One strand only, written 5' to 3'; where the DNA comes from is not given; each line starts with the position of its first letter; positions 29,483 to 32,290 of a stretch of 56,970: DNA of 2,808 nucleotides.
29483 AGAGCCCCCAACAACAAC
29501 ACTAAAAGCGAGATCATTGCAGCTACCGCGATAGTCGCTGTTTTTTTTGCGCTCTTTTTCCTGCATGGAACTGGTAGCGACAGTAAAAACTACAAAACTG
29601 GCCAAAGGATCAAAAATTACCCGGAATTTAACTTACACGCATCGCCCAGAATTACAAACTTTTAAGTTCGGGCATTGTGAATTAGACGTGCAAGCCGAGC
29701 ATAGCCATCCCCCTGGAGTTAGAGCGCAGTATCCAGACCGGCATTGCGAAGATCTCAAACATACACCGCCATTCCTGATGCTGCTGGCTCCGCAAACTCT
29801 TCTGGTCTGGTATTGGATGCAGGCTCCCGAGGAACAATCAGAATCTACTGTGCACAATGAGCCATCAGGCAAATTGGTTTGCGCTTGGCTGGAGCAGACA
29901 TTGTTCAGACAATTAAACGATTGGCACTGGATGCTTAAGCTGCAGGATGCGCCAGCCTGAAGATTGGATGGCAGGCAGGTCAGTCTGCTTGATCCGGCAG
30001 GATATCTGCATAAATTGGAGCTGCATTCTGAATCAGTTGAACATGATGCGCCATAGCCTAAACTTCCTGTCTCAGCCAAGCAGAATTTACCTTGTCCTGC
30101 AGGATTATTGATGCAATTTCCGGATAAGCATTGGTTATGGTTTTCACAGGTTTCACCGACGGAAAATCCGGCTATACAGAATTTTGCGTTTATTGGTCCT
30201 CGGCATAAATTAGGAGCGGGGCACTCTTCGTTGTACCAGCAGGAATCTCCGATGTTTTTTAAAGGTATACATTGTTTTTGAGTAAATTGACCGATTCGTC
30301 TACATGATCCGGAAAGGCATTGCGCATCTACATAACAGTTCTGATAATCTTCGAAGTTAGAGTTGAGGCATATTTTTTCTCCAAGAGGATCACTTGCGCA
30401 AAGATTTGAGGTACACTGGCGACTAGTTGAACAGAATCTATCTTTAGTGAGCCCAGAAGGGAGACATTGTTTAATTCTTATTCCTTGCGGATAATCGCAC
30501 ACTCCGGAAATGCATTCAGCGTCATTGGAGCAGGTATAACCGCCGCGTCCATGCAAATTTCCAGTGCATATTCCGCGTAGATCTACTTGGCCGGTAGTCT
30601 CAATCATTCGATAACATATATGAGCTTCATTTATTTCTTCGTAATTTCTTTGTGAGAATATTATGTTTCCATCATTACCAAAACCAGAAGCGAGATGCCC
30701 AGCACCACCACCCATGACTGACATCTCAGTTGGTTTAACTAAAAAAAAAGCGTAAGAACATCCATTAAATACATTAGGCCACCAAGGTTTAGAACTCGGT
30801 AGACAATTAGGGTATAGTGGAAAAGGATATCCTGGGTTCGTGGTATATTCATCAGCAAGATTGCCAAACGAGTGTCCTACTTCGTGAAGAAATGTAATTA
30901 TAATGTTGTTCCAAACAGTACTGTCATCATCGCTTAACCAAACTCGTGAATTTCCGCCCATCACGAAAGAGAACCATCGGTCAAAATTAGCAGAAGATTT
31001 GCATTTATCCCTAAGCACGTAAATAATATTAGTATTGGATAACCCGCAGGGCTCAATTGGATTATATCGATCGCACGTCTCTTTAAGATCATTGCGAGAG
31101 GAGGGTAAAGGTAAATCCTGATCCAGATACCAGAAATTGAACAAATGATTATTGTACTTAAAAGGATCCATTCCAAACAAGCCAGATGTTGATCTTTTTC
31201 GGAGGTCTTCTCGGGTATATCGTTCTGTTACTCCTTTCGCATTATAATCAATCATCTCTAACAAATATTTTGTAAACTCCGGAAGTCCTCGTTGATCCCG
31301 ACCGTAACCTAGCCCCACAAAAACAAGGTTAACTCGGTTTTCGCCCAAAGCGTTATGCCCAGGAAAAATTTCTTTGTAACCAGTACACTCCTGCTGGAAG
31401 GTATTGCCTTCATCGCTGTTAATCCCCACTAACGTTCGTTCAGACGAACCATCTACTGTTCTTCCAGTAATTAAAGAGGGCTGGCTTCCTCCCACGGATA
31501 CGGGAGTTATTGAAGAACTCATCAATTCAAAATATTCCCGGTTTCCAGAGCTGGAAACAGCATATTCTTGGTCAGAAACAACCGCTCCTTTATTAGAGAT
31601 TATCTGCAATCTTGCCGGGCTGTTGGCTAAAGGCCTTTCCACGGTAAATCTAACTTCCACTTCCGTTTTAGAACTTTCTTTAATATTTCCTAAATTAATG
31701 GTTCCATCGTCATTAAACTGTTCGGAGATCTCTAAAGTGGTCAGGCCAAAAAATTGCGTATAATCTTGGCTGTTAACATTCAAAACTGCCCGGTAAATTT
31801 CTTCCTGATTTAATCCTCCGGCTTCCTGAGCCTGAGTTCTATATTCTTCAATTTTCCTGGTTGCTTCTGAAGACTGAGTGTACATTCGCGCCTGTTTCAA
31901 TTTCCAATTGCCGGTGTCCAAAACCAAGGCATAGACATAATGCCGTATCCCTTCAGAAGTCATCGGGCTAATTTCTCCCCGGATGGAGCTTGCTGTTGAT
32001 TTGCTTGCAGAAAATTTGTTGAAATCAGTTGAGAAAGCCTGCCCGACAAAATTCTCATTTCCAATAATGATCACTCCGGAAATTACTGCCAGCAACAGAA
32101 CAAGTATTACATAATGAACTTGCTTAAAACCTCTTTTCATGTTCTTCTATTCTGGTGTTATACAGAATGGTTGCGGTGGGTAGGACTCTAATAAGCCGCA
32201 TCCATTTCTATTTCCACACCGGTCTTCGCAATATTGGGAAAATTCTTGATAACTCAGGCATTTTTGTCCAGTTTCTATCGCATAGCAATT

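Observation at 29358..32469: Transposase-less 3.1-kb cargo transposon (perfect 14-bp TIRs, 9-bp TSD) carrying two secreted Cys-rich protein genes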

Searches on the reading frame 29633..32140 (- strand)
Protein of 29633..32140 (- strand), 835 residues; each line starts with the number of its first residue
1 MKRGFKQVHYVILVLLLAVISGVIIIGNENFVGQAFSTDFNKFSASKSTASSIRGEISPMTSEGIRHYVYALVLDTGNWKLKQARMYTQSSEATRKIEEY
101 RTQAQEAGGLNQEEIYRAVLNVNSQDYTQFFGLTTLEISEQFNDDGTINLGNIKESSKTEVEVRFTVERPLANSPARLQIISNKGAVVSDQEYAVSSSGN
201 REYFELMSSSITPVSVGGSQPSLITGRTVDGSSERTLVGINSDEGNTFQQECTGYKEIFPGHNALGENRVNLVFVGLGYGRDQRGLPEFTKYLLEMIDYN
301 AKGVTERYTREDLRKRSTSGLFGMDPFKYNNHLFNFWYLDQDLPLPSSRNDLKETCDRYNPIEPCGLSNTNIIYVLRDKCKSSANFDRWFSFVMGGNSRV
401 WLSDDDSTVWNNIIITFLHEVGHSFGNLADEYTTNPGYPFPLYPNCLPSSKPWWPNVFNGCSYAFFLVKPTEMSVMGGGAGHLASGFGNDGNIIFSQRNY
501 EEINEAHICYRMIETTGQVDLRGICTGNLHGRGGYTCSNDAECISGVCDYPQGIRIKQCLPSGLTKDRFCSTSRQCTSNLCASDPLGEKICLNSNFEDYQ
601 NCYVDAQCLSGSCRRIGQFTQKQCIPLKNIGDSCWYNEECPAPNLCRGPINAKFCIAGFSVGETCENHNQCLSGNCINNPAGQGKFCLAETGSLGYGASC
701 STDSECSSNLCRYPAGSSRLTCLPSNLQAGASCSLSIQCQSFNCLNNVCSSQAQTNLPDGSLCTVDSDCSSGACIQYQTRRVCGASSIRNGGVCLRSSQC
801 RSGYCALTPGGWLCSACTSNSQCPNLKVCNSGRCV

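Call 10: search_protein_families(library=pfam, proteins=[window:29633-32140:-], max_evalue=0.01)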
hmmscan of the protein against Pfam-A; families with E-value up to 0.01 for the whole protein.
window:29633-32140:- (835 aa): 1 family
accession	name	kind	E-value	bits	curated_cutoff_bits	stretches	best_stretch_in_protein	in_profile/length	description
PF09471.16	Peptidase_M64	-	0.00023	20.9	26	1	410-457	141-182/302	IgA Peptidase M64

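Call 12: find_encoding_contigs(protein=window:29633-32140:-, flank=6000, max_places=10)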
Protein window:29633-32140:- (835 aa): 23 contigs read that carry it; 10 places shown.
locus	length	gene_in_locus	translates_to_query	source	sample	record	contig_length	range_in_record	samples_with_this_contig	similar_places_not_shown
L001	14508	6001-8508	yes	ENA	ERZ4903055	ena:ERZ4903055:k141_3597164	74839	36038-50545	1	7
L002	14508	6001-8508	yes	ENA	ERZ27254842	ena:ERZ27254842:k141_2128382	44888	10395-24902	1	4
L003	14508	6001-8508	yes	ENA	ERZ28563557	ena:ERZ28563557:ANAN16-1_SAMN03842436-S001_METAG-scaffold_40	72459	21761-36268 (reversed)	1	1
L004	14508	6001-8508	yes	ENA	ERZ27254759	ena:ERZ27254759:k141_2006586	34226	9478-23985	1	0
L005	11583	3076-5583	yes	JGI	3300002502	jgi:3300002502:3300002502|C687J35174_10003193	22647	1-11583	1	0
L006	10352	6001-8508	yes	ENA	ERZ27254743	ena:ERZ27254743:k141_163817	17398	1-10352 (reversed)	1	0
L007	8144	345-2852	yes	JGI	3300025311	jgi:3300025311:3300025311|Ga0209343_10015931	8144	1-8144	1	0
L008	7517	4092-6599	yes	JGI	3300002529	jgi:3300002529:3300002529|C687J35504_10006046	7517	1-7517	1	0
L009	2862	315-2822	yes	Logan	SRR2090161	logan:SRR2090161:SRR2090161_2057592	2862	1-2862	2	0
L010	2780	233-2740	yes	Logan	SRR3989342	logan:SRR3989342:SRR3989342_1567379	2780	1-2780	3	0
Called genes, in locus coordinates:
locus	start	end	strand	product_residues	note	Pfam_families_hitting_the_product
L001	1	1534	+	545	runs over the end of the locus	PF13231:PMT_2 (weak)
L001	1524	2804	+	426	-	PF00657:Lipase_GDSL (faint), PF13472:Lipase_GDSL_2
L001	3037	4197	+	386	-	PF13231:PMT_2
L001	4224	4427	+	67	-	-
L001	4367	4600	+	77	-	-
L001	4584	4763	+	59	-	-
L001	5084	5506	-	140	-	PF01797:Y1_Tnp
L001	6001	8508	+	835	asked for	-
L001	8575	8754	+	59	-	-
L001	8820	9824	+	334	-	PF00953:Glycos_transf_4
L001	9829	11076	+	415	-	PF01943:Polysacc_synt, PF13440:Polysacc_synt_3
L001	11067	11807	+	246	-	PF00535:Glycos_transf_2, PF10111:Glyco_tranf_2_2, PF13641:Glyco_tranf_2_3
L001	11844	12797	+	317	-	PF00535:Glycos_transf_2, PF13641:Glyco_tranf_2_3, PF13506:Glyco_transf_21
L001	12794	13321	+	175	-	PF08241:Methyltransf_11, PF08242:Methyltransf_12 (weak), PF13649:Methyltransf_25 (weak), PF13489:Methyltransf_23 (weak), PF13847:Methyltransf_31 (weak)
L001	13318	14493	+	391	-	PF13439:Glyco_transf_4, PF20706:GT4-conflict, PF00534:Glycos_transf_1, PF13692:Glyco_trans_1_4, PF13524:Glyco_trans_1_2 (weak)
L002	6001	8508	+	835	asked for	-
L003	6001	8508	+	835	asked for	-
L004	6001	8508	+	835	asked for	-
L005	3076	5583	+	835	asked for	-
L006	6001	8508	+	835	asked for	-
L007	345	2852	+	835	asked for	-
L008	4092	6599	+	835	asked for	-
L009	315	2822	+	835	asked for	-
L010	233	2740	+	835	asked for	-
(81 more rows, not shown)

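Call 18: find_homologous_proteins(query=window:29633-32140:-, max_evalue=0.00001)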
Query window:29633-32140:- (835 aa): 2 proteins with E <= 0.00001 among 8000 candidates.
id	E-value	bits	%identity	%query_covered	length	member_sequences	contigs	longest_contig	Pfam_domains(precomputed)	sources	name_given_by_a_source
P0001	0.0e+0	1583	100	80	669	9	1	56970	-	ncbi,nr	ncbi:MAG TPA: hypothetical protein VFE88_00380 [Candidatus Nanoarchaeia archaeon]|nr:hypothetical pr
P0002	6.9e-224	764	48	97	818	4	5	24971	-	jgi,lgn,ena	-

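Call 20: find_encoding_contigs(protein=P0002, flank=8000, max_places=10)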
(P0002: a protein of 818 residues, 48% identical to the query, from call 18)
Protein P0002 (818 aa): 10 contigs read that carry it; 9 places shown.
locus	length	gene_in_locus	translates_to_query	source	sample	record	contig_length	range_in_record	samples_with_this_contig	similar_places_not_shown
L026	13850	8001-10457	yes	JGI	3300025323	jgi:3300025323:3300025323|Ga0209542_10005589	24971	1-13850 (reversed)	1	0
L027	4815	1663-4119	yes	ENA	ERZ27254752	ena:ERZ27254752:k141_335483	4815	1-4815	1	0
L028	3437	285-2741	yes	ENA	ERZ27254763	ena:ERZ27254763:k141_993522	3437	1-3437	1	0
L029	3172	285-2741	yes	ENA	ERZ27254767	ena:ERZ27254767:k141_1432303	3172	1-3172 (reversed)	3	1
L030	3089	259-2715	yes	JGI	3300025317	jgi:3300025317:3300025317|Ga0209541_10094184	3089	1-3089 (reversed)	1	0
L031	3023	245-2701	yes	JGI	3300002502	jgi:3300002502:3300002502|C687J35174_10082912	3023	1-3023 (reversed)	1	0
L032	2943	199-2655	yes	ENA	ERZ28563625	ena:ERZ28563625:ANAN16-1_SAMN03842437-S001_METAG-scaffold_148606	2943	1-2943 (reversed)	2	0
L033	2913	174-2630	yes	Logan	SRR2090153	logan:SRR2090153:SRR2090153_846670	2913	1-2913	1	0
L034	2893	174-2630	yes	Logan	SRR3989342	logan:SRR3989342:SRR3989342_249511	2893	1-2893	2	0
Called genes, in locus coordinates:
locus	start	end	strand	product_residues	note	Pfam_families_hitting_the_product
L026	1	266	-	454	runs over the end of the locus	PF00009:GTP_EFTU, PF03144:GTP_EFTU_D2, PF03143:GTP_EFTU_D3, PF22594:GTP-eEF1A_C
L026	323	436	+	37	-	-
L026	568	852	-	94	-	-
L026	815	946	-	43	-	-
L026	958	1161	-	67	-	-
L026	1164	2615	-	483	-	PF01425:Amidase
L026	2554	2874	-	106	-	-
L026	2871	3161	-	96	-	PF02686:GatC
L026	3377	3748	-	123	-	-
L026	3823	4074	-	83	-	-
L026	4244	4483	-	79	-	-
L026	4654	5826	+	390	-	PF00149:Metallophos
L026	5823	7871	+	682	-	PF02463:SMC_N, PF13476:AAA_23, PF13555:AAA_29, PF13304:AAA_21 (faint), PF13558:SbcC_Walker_B (faint)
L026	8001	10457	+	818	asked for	-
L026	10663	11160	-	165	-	PF04312:DUF460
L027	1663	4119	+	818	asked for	-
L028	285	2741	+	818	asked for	-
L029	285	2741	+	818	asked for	-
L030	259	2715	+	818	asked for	-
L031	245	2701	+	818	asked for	-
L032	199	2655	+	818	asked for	-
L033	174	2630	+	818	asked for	-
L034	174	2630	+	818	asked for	-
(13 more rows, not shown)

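Call 34: search_protein_families(library=ncbifam, proteins=[window:29633-32140:-], max_evalue=1)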
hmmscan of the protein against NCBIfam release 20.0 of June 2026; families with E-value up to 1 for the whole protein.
window:29633-32140:- (835 aa): 1 family
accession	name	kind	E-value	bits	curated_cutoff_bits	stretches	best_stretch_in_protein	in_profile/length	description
TIGR03296.1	M6dom_TIGR03296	domain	0.085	12.7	110.8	1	405-435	157-187/286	M6 family metalloprotease domain-containing protein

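Call 60: search_protein_families(library=pfam, alignment_id=A1, max_evalue=0.001)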
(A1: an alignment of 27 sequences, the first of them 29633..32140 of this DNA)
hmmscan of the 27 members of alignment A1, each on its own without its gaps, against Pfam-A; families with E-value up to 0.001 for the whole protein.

A. member 1, window:29633-32140:- (835 aa): 1 family
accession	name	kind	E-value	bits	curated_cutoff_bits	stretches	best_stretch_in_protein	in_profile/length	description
PF09471.16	Peptidase_M64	-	0.00023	20.9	26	0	410-457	141-182/302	IgA Peptidase M64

B. families by the number of members that match (of 27 scanned): 6 families
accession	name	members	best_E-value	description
PF09471.16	Peptidase_M64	13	2.2e-08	IgA Peptidase M64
PF10462.15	Peptidase_M66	3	7.1e-06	Peptidase M66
PF11617.13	Cu-binding_MopE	2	5.9e-26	Putative metal-binding motif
PF00404.24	Dockerin_1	1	4e-18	Dockerin type I domain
PF07705.17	CARDB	1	1.6e-12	CARDB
PF14247.12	DUF4344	1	0.00012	Putative metallopeptidase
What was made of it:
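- On Peptidase M64 (cargo protein): 13/27 members hit M64 (call 60).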

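Call 61: search_solved_structures(query=A1, max_evalue=0.01)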
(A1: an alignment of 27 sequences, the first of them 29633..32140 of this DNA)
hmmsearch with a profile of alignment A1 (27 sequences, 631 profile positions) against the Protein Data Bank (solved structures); distinct sequences matched with E-value up to 0.01: 4.
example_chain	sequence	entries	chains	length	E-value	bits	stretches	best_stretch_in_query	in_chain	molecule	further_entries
4df9_A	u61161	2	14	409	2.7e-09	39.5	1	354-451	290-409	putative peptidase | Lipoprotein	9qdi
3p1v_A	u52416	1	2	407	4.6e-09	38.7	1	354-414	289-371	Metallo-endopeptidase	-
9qdh_A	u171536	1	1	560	0.0032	19.4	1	344-454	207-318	IgA protease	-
9ekk_A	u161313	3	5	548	0.0034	19.4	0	344-448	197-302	IgA protease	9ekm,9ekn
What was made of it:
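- On Peptidase M64 (cargo protein): PDB profile hits at 3e-9 (call 61).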

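Call 104: predict_structure(alignment_id=A1)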
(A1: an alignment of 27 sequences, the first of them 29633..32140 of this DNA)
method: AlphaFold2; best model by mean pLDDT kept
length: 835 residues; sequences in the alignment: 27
mean_pLDDT: 73.9   pTM: 0.64
mean pLDDT of the five models: 73.9, 71.8, 70.5, 70.0, 67.3
residues with pLDDT >= 90: 169; 70-90: 396; 50-70: 134; < 50: 136
segments of 3 or more residues with pLDDT < 50: 1-5, 28-63, 215-229, 390-395, 480-496, 526-534, 755-757, 786-816
pLDDT, mean of each block of 10 residues (from residue 1): 57 90 67 33 32 32 73 95 93 86 73 81 95 87 80 88 94 94 95 91 85 47 44 84 87 93 92 92 93 90 68 67 87 93 73 60 84 84 68 56 60 85 90 78 84 73 87 75 39 54 86 85 47 61 76 75 77 88 83 89 89 75 85 80 72 76 76 72 71 70 73 80 82 83 79 51 63 55 50 35 35 49 63 63
secondary structure, 60 per line:
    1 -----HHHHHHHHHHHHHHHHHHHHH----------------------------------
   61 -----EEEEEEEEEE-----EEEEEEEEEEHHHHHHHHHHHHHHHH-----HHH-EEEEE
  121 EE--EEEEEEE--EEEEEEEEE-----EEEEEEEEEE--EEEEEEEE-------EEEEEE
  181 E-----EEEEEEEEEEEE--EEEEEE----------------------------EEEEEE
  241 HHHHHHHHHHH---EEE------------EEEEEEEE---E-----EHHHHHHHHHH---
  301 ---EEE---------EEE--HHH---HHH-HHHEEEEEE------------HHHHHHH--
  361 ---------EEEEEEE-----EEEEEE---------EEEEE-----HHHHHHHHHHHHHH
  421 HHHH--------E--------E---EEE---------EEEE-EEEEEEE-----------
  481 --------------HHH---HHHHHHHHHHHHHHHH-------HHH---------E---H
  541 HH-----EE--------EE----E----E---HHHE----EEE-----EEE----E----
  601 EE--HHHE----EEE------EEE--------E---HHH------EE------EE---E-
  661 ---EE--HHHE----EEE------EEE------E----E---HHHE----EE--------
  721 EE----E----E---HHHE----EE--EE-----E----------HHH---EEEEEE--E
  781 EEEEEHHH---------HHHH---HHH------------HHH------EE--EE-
elements in order (helices of 4 or more, strands of 3 or more residues): H6-26 E66-75 E81-90 H91-106 E116-122 E125-131 E134-142 E148-157 E160-167 E175-181 E187-198 E201-206 E235-240 H241-251 E255-257 E270-277 H288-297 E304-306 E316-318 E334-339 H352-358 E370-376 E382-387 E397-401 H407-424 E446-448 E458-461 E463-469 H501-516 E581-583 E589-591 E613-615 E622-624 E676-678 E685-687 E772-777 E780-785 H798-801

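Call 106: fold_search(model_id=the predicted structure, library=pdb)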
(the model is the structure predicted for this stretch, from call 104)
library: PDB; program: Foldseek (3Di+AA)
matches with E <= 10: 936; with E <= 0.001: 9
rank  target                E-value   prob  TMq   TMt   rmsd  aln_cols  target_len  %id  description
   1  9qdi_A                1.7e-09  1.00  0.24  0.44  10.8       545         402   12  Crystal structure of BF3526 peptidase from Bacteroides fragilis in complex with a peptide (released 2025-07-16)
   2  9qdi_G                1.9e-09  1.00  0.25  0.46  10.2       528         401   13  Crystal structure of BF3526 peptidase from Bacteroides fragilis in complex with a peptide (released 2025-07-16)
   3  9qdi_C                3.3e-09  1.00  0.25  0.46  10.5       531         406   13  Crystal structure of BF3526 peptidase from Bacteroides fragilis in complex with a peptide (released 2025-07-16)
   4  4df9_D                4.9e-09  1.00  0.22  0.40  12.6       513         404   14  Crystal structure of a putative peptidase (BF3526) from Bacteroides fragilis NCTC 9343 at 2.17 A resolution (released 2012-02-15)
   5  4df9_C                6.1e-09  1.00  0.23  0.43  12.4       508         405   14  Crystal structure of a putative peptidase (BF3526) from Bacteroides fragilis NCTC 9343 at 2.17 A resolution (released 2012-02-15)
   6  4df9_A                7.6e-09  1.00  0.22  0.41  12.5       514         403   14  Crystal structure of a putative peptidase (BF3526) from Bacteroides fragilis NCTC 9343 at 2.17 A resolution (released 2012-02-15)
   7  4df9_F                1.4e-08  1.00  0.21  0.38  13.4       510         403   15  Crystal structure of a putative peptidase (BF3526) from Bacteroides fragilis NCTC 9343 at 2.17 A resolution (released 2012-02-15)
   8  3p1v_A                2.2e-08  1.00  0.24  0.43  11.0       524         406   11  Crystal structure of a metallo-endopeptidases (BACOVA_00663) from Bacteroides ovatus at 1.93 A resolution (released 2010-10-27)
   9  3p1v_B                7.5e-08  1.00  0.25  0.46  10.2       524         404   13  Crystal structure of a metallo-endopeptidases (BACOVA_00663) from Bacteroides ovatus at 1.93 A resolution (released 2010-10-27)
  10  9npn_E                1.3e-02  0.18  0.05  0.06  24.1       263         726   10  Crystal structure of the inactive conformation of a glycoside hydrolase (CapGH2b - E465A Mutant) from the GH2 family i (released 2025-11-12)
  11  7cg1_MODEL_1_A        3.3e-02  0.35  0.05  0.23  17.1       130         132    9  Solution structure of the sensor domain of the anti-sigma factor RsgI4 in Pseudobacteroides cellulosolvens (released 2021-06-30)
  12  9npf_D                3.3e-02  0.14  0.05  0.06  22.9       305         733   10  Crystal structure of the inactive conformation of a glycoside hydrolase (CapGH2b) from the GH2 family in the space gro (released 2025-11-12)
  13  9npe_B                3.5e-02  0.16  0.05  0.06  23.5       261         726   10  Crystal structure of the inactive conformation of a glycoside hydrolase (CapGH2b) from the GH2 family in the space gro (released 2025-11-12)
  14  4on1_A                4.1e-02  0.23  0.12  0.25  19.2       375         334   11  Crystal Structure of metalloproteinase-II from Bacteroides fragilis (released 2014-04-09)
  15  2xwx_A                4.1e-02  0.13  0.05  0.09  24.9       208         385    9  Vibrio cholerae colonization factor GbpA crystal structure (released 2011-11-16)
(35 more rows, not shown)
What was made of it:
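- Closest known: Peptidase family M64 and Bacteroides BF3526/BACOVA_00663 metallopeptidases. Same: There are profile and fold matches to 4df9, 9qdi and 3p1v (calls 61, 106).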
